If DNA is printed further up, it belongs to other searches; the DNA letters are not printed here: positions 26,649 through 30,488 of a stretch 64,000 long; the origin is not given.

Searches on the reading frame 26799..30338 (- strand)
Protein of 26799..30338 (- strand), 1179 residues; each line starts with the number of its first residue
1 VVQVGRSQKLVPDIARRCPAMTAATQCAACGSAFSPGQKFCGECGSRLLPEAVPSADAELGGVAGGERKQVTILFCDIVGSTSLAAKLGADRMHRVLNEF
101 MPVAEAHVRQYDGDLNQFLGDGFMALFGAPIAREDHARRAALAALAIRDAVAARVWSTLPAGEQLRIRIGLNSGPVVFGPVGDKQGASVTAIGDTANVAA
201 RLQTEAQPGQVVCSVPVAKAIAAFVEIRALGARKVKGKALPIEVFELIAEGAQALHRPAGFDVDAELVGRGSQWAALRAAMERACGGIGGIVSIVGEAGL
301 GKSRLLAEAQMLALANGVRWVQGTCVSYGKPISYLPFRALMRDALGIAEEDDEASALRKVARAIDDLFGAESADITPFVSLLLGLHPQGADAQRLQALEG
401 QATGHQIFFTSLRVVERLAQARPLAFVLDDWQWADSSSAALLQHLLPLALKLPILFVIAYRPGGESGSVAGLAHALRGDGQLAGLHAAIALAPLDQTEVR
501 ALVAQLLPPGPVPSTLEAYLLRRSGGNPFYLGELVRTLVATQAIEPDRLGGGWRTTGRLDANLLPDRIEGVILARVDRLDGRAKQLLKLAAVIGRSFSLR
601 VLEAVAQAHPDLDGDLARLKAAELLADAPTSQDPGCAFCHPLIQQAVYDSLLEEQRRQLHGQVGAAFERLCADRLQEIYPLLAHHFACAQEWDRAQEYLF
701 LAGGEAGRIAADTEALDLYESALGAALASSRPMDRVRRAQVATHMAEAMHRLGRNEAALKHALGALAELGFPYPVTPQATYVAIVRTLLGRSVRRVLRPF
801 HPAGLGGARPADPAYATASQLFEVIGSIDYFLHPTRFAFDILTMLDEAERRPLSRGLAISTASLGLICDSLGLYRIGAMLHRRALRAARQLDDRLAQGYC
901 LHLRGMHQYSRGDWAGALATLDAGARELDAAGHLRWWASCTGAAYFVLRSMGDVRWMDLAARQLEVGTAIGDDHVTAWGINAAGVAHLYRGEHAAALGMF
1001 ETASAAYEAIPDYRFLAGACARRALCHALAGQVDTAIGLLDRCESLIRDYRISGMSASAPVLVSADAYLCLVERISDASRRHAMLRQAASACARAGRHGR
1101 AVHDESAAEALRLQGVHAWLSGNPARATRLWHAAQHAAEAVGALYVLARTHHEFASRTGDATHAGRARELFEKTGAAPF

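Call 34: search_protein_families(library=pfam, proteins=[window:26799-30338:-], max_evalue=0.00001)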
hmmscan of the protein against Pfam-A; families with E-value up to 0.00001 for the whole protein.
window:26799-30338:- (1179 aa): 2 families
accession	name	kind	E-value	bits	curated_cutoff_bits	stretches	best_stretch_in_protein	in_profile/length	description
PF13191.12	AAA_16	-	1e-25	91.6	32.6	1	266-456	1-166/167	AAA ATPase domain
PF00211.25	Guanylate_cyc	-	3.5e-23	82.6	21.9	1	68-239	6-174/183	Adenylate and Guanylate cyclase catalytic domain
